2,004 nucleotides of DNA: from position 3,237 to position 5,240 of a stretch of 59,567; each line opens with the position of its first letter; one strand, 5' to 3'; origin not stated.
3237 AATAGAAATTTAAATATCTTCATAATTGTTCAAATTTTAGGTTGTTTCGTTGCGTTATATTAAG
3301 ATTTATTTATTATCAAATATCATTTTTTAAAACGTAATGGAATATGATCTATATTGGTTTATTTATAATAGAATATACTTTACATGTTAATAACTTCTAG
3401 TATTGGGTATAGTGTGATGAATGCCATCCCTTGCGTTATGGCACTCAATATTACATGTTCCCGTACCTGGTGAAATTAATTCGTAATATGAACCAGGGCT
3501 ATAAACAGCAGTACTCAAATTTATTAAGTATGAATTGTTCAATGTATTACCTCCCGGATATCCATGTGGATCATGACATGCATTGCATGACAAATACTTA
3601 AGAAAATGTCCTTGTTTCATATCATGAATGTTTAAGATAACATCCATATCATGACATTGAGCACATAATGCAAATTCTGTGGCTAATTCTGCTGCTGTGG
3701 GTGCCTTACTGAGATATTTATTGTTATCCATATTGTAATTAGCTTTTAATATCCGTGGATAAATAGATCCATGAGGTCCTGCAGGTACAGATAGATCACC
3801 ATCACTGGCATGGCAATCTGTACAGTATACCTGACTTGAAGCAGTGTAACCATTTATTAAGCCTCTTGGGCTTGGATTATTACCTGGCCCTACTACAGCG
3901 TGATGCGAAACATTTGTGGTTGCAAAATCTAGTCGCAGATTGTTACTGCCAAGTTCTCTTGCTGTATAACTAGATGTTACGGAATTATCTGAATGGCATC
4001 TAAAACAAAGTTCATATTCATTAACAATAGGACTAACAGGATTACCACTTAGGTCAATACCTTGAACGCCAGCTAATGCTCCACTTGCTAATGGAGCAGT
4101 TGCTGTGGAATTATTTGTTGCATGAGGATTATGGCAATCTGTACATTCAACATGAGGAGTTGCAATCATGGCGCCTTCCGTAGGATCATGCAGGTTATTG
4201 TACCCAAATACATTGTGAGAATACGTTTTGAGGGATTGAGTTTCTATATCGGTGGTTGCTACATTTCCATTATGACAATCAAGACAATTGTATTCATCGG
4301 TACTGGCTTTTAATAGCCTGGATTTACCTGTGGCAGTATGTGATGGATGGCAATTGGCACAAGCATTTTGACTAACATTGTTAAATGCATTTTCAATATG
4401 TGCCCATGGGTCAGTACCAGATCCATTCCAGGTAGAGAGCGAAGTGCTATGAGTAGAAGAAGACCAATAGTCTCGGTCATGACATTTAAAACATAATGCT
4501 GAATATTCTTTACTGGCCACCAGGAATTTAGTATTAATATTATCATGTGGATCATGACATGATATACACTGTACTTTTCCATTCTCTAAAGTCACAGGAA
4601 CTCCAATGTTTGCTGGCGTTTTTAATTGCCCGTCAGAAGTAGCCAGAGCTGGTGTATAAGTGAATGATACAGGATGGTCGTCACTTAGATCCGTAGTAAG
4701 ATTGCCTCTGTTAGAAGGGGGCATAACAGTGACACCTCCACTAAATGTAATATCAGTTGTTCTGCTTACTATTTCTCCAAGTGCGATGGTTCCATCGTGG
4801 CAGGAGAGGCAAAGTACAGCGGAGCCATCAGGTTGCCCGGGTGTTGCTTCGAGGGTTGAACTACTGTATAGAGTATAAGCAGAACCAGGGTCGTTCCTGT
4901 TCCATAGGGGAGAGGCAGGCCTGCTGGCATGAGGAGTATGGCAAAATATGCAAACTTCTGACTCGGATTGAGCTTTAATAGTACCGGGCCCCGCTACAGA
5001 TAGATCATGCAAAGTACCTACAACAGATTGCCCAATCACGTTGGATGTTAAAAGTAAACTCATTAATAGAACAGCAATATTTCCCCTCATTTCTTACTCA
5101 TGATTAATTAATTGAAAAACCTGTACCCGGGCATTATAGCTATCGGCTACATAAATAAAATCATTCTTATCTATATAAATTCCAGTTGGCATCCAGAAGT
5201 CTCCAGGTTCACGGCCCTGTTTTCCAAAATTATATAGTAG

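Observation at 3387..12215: Porin-cytochrome-like gene cluster (40 haem sites, MtrB-sized barrel) with two built-in NHL propellers in a Bacteroidota background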

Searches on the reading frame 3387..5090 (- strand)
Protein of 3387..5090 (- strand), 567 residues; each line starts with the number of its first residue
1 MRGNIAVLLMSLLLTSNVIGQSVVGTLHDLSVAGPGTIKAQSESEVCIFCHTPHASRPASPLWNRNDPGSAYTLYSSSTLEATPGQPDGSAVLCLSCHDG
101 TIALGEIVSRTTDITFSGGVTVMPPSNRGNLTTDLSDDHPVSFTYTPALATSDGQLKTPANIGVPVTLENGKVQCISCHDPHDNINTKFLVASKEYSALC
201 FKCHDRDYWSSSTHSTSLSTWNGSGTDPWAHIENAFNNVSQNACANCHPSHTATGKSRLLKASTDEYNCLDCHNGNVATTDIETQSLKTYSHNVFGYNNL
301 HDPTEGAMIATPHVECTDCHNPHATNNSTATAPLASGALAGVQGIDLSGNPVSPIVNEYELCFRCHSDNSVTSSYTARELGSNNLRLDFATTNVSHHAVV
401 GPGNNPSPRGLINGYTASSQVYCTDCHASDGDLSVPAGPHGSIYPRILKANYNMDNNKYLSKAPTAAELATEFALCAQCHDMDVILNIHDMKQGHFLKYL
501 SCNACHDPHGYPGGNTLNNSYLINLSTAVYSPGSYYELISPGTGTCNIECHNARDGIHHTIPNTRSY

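Call 4: search_protein_families(library=pfam, proteins=[window:3387-5090:-], max_evalue=0.01)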
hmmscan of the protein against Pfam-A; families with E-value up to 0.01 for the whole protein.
window:3387-5090:- (567 aa): 6 families
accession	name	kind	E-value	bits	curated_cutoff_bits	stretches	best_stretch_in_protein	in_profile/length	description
PF09699.15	Paired_CXXCH_1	-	6.4e-31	106.2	20.6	3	174-206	8-38/41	Doubled CXXCH motif (Paired_CXXCH_1)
PF22113.1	Mtrc-MtrF_II-IV_dom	-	3.2e-15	56.6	30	1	238-373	3-136/176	Outer membrane cytochrome MtrC/MtrF-like, domains II/IV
PF14522.11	Cytochrome_C7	-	9.2e-12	45.1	24.8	0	240-279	12-54/67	Cytochrome c7 and related cytochrome c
PF14537.11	Cytochrom_c3_2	-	4.8e-06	27.4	25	1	241-327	6-71/79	Cytochrome c3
PF22678.1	Cytochrom_c_NrfB-like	-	0.00049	20.9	27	0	239-272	56-89/89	Cytochrome c-type protein NrfB-like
PF13435.11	Cytochrome_C554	-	0.0027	19.1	20.8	0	200-273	2-83/84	Cytochrome c554 and c-prime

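Call 6: search_protein_families(library=ncbifam, proteins=[window:3387-5090:-], max_evalue=0.01)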
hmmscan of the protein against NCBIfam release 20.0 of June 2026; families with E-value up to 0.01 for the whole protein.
window:3387-5090:- (567 aa): 6 families
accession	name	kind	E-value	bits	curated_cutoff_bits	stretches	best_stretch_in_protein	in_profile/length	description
TIGR01905.1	paired_CXXCH_1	subfamily_domain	1.1e-20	73.3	25.2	2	174-206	8-38/41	doubled CXXCH domain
TIGR03508.1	decahem_SO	subfamily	5.9e-14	52.1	192.2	1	168-205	139-175/258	DmsE family decaheme c-type cytochrome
NF041028.1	decahem_GSU2203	exception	1.6e-10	40.7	325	2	168-206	170-209/317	GSU2203 family decaheme c-type cytochrome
TIGR03153.1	cytochr_NrfH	equivalog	4e-07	30.2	134.2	1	461-511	16-64/138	cytochrome c nitrite reductase small subunit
TIGR03146.1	cyt_nit_nrfB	equivalog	0.00012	22.4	166.6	0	239-274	107-142/145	cytochrome c nitrite reductase pentaheme subunit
NF008659.0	PRK11659.1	equivalog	0.00016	21.4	184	0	239-286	133-180/188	cytochrome c nitrite reductase pentaheme subunit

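Call 24: find_homologous_proteins(query=window:3387-5090:-)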
Query window:3387-5090:- (567 aa): 6709 proteins with E <= 0.001 among 8000 candidates; the best 120 are listed.
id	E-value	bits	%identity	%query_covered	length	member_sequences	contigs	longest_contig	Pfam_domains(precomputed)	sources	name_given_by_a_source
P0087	0.0e+0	1298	100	98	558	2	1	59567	PF09699.16,PF14537.12,PF14522.12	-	-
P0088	1.0e-252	858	68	96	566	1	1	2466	PF09699.16,PF14537.12,PF14522.12,PF22113.2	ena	-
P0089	1.1e-212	726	61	96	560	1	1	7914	PF09699.16,PF14537.12,PF22678.2,PF14522.12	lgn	-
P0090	4.4e-212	724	60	95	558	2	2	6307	PF09699.16,PF14537.12,PF22678.2,PF14522.12,PF22113.2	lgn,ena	-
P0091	1.0e-209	716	59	98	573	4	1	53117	PF09699.16,PF14537.12,PF14522.12,PF22113.2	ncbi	-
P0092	4.3e-208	711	60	97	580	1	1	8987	PF09699.16,PF14522.12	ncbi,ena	-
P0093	5.1e-208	711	59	98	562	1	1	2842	PF09699.16,PF14522.12,PF22113.2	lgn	-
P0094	5.1e-207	707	59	97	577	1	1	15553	PF09699.16,PF14537.12,PF14522.12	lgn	-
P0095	7.7e-206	703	58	95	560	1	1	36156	PF09699.16,PF14537.12,PF13435.12,PF14522.12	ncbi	-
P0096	1.5e-204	699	58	97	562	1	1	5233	PF09699.16,PF14537.12,PF22678.2,PF14522.12,PF22113.2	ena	-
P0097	2.6e-203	695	57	97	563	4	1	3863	PF09699.16,PF14537.12,PF14522.12,PF22113.2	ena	-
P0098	9.2e-203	693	60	93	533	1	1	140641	PF09699.16,PF14537.12,PF22678.2,PF14522.12,PF22113.2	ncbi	-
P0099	2.9e-202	692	57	97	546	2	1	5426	PF09699.16,PF14537.12,PF22678.2,PF14522.12,PF22113.2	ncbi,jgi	-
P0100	1.4e-201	689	57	98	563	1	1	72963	PF09699.16,PF14537.12,PF14522.12,PF22113.2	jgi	jgi:predicted CXXCH cytochrome family protein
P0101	3.0e-200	685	57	97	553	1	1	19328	PF09699.16,PF22678.2,PF14522.12,PF22113.2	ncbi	ncbi:MAG: cytochrome c3 family protein [Bacteroidota bacterium]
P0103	8.0e-195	667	57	96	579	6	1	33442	PF09699.16,PF14537.12,PF14522.12,PF22113.2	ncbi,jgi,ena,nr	ncbi:MAG: cytochrome c3 family protein [Cyclobacteriaceae bacterium]|nr:cytochrome c3 family protein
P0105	4.6e-194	665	51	98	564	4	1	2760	PF09699.16,PF14537.12,PF13435.12,PF14522.12,PF22113.2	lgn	-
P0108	3.8e-193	662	56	96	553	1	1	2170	PF09699.16,PF14537.12,PF22678.2,PF14522.12,PF22113.2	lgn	-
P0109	3.9e-193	661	55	96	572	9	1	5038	PF09699.16,PF14537.12,PF14522.12,PF22113.2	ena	-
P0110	4.9e-193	661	55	97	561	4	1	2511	PF09699.16,PF14537.12,PF14522.12,PF22113.2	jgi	-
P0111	9.9e-193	660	55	98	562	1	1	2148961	PF09699.16,PF14537.12,PF13435.12,PF22678.2,PF14522.12,PF22113.2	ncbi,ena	-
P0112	1.2e-192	660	56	97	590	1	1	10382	PF09699.16,PF14537.12,PF14522.12,PF22113.2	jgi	jgi:predicted CXXCH cytochrome family protein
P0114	6.2e-192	658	54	97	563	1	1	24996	PF09699.16,PF14537.12,PF14522.12,PF22113.2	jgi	jgi:predicted CXXCH cytochrome family protein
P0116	2.1e-191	656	55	97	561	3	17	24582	PF09699.16,PF14537.12,PF13435.12,PF14522.12,PF22113.2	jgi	jgi:predicted CXXCH cytochrome family protein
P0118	6.4e-191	654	55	97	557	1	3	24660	PF09699.16,PF14537.12,PF14522.12,PF22113.2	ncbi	-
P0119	1.1e-190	653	55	97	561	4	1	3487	PF09699.16,PF14537.12,PF14522.12,PF22113.2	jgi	jgi:predicted CXXCH cytochrome family protein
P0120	1.5e-190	653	55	96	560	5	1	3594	PF09699.16,PF14537.12,PF22678.2,PF14522.12,PF22113.2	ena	-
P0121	1.8e-190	653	54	97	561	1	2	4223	PF09699.16,PF14537.12,PF03264.20,PF14522.12,PF22113.2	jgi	jgi:predicted CXXCH cytochrome family protein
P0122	3.3e-190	652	50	98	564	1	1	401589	PF09699.16,PF14537.12,PF14522.12,PF22113.2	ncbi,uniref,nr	ncbi:cytochrome c3 family protein [Aestuariivivens sediminicola]|uniref:cytochrome c3 family protein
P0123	4.3e-190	651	53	98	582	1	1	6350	PF09699.16,PF14537.12,PF14522.12,PF22113.2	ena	-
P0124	4.7e-190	651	55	97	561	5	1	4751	PF09699.16,PF14537.12,PF03264.20,PF14522.12,PF22113.2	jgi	jgi:predicted CXXCH cytochrome family protein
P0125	6.2e-190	651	53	97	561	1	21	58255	PF09699.16,PF14537.12,PF03264.20,PF14522.12,PF22113.2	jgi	jgi:predicted CXXCH cytochrome family protein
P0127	1.4e-189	650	54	96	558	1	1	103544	PF09699.16,PF14537.12,PF22678.2,PF14522.12,PF22113.2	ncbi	-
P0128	2.1e-189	649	55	97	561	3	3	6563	PF09699.16,PF14537.12,PF14522.12,PF22113.2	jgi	jgi:predicted CXXCH cytochrome family protein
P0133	1.8e-188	646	53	98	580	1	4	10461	PF09699.16,PF14537.12,PF14522.12,PF22113.2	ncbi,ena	-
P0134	2.1e-188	646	54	97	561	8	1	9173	PF09699.16,PF14537.12,PF14522.12,PF22113.2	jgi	jgi:predicted CXXCH cytochrome family protein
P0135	2.3e-188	646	54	97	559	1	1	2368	PF09699.16,PF14537.12,PF13435.12,PF14522.12,PF22113.2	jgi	jgi:predicted CXXCH cytochrome family protein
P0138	3.0e-188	645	53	97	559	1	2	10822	PF09699.16,PF14537.12,PF14522.12,PF22113.2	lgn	-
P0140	5.9e-188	644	54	96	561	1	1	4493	PF09699.16,PF14537.12,PF14522.12,PF22113.2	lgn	-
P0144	2.3e-187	642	55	96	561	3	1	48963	PF09699.16,PF14537.12,PF14522.12,PF22113.2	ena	-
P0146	3.3e-187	642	53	96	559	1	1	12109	PF09699.16,PF14537.12,PF14522.12,PF22113.2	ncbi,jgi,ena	-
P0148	4.2e-187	642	49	98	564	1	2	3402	PF09699.16,PF14537.12,PF14522.12,PF22113.2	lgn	-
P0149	4.7e-187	641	55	94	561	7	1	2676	PF09699.16,PF14537.12,PF03264.20,PF14522.12,PF22113.2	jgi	jgi:predicted CXXCH cytochrome family protein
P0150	3.2e-186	639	54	96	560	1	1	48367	PF09699.16,PF14537.12,PF13435.12,PF14522.12,PF22113.2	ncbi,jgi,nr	ncbi:MAG: hypothetical protein GXO83_07740 [Chlorobi bacterium]|nr:hypothetical protein [Chlorobiota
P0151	3.3e-186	639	52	98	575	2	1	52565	PF09699.16,PF14537.12,PF14522.12,PF22113.2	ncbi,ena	-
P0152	3.4e-186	639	53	98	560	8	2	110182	PF09699.16,PF14537.12,PF14522.12,PF22113.2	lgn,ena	-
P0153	4.4e-186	638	50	98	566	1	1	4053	PF09699.16,PF14537.12,PF14522.12,PF22113.2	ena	-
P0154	4.6e-186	638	53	97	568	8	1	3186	PF09699.16,PF14537.12,PF22678.2,PF14522.12,PF22113.2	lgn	-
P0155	6.4e-186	638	55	94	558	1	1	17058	PF09699.16,PF14537.12,PF14522.12,PF22113.2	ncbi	-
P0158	1.3e-185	637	51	99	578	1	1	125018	PF09699.16,PF14537.12,PF14522.12,PF22113.2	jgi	jgi:predicted CXXCH cytochrome family protein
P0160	1.8e-185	636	54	94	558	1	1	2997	PF09699.16,PF14522.12,PF22113.2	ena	-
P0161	2.3e-185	636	52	97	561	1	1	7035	PF09699.16,PF14537.12,PF14522.12,PF22113.2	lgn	-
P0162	2.5e-185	636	54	97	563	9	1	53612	PF09699.16,PF14537.12,PF14522.12,PF22113.2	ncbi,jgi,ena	-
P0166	9.7e-185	634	55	96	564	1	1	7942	PF09699.16,PF14537.12,PF22678.2,PF14522.12,PF22113.2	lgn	-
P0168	1.1e-184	634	53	95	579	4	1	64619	PF09699.16,PF14537.12,PF14522.12,PF22113.2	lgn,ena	-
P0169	1.2e-184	633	54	98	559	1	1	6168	PF09699.16,PF14537.12,PF14522.12,PF22113.2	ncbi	-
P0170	1.2e-184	633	57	87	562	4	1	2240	PF09699.16,PF14537.12,PF14522.12,PF22113.2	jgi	jgi:predicted CXXCH cytochrome family protein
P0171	1.2e-184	633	52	98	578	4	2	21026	PF09699.16,PF14537.12,PF14522.12,PF22113.2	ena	-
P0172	1.2e-184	633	49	98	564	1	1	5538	PF09699.16,PF14537.12,PF14522.12,PF22113.2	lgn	-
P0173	1.3e-184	633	52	96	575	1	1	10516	PF09699.16,PF14537.12,PF14522.12,PF22113.2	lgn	-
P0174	1.4e-184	633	54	98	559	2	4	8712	PF09699.16,PF14537.12,PF14522.12,PF22113.2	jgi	jgi:predicted CXXCH cytochrome family protein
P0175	1.5e-184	633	54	96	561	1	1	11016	PF09699.16,PF14537.12,PF14522.12,PF22113.2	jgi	-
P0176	1.7e-184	633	52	97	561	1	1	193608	PF09699.16,PF14537.12,PF13435.12,PF14522.12,PF22113.2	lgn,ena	-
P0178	2.0e-184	633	54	98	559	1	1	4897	PF09699.16,PF14537.12,PF14522.12,PF22113.2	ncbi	-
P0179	2.1e-184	633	53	97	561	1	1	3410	PF09699.16,PF14537.12,PF14522.12,PF22113.2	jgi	jgi:predicted CXXCH cytochrome family protein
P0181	2.5e-184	632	49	96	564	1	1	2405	PF09699.16,PF14537.12,PF14522.12,PF22113.2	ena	-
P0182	3.3e-184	632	49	99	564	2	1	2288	PF09699.16,PF14537.12,PF14522.12,PF22113.2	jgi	jgi:predicted CXXCH cytochrome family protein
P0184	4.0e-184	632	53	97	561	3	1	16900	PF09699.16,PF14537.12,PF14522.12,PF22113.2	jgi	-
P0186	4.4e-184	632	53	97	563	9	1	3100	PF09699.16,PF14537.12,PF14522.12,PF22113.2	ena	-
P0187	4.6e-184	632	52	100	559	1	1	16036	PF09699.16,PF14537.12,PF14522.12,PF22113.2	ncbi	-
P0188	5.2e-184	631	54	96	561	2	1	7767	PF09699.16,PF14537.12,PF14522.12,PF22113.2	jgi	-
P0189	6.0e-184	631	54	98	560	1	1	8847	PF09699.16,PF14537.12,PF13435.12,PF14522.12,PF22113.2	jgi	-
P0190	7.4e-184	631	51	96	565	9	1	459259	PF09699.16,PF14537.12,PF14522.12,PF22113.2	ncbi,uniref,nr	ncbi:cytochrome c3 family protein [Aestuariivivens marinum]|uniref:cytochrome c3 family protein n=1 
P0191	7.5e-184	631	54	97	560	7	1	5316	PF09699.16,PF14537.12,PF14522.12,PF22113.2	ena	-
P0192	8.1e-184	631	53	99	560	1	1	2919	PF09699.16,PF14537.12,PF22678.2,PF14522.12,PF22113.2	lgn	-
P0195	1.2e-183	630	54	97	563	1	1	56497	PF09699.16,PF14537.12,PF14522.12,PF22113.2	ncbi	ncbi:cytochrome c3 family protein [Bacteroidota bacterium]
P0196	2.0e-183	629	54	94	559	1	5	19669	PF09699.16,PF14537.12,PF14522.12,PF22113.2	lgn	-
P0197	2.3e-183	629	53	97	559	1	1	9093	PF09699.16,PF14537.12,PF14522.12,PF22113.2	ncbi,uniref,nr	ncbi:cytochrome c3 family protein [Lutibacter sp.]|uniref:cytochrome c3 family protein n=1 Tax=Lutib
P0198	2.4e-183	629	53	97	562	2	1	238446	PF09699.16,PF14537.12,PF13435.12,PF14522.12,PF22113.2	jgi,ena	jgi:predicted CXXCH cytochrome family protein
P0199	2.5e-183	629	53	97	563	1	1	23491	PF09699.16,PF14537.12,PF14522.12,PF22113.2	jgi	-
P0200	2.7e-183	629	53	96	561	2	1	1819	PF09699.16,PF14537.12,PF22678.2,PF14522.12,PF22113.2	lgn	-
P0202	4.0e-183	628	53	96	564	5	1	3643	PF09699.16,PF14537.12,PF14522.12,PF22113.2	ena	-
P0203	6.3e-183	628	54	97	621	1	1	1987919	PF09699.16,PF14537.12,PF14522.12,PF22113.2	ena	-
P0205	1.1e-182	627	53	94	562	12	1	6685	PF09699.16,PF14537.12,PF13435.12,PF14522.12,PF22113.2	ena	-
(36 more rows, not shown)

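Call 25: search_solved_structures(query=window:3387-5090:-, max_evalue=0.1)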
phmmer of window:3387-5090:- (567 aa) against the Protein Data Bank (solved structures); distinct sequences matched with E-value up to 0.1: 2.
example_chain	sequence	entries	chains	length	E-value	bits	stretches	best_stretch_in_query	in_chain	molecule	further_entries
7tfs_A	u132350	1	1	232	9e-31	110.5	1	5-205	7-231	Cytochrome c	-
9yuq_N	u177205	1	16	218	1e-22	83.9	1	5-205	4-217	Putative multiheme cytochrome c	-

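Call 82: predict_structure(alignment_id=A3)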
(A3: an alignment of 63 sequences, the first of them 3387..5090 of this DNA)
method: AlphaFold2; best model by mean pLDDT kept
length: 567 residues; sequences in the alignment: 63
mean_pLDDT: 48.5   pTM: 0.37
mean pLDDT of the five models: 48.5, 44.9, 43.0, 40.4, 40.4
residues with pLDDT >= 90: 2; 70-90: 85; 50-70: 168; < 50: 312
segments of 3 or more residues with pLDDT < 50: 19-33, 35-145, 152-157, 163-206, 243-273, 277-337, 368-372, 422-451
pLDDT, mean of each block of 10 residues (from residue 1): 82 64 40 46 44 32 31 29 32 28 32 36 27 27 43 50 46 31 27 36 43 55 55 57 44 30 35 47 35 29 31 29 33 45 63 63 52 65 66 63 69 72 36 32 30 64 75 69 72 62 71 69 75 70 66 54 52
secondary structure, 60 per line:
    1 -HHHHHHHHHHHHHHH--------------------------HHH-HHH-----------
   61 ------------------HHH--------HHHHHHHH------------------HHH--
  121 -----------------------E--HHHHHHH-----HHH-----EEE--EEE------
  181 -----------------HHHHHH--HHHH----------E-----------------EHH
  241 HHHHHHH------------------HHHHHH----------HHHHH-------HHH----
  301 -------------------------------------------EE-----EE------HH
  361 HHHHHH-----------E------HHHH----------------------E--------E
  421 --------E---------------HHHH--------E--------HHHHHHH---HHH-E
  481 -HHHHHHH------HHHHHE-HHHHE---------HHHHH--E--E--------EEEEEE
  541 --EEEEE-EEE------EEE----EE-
elements in order: H2-16 H90-97 H147-153 E167-169 E172-174 H198-203 H206-209 H239-247 H266-271 H282-286 H359-366 H385-388 H445-448 H466-472 H482-488 H495-499 H502-505 H516-520 E535-540 E543-547 E549-551 E558-560
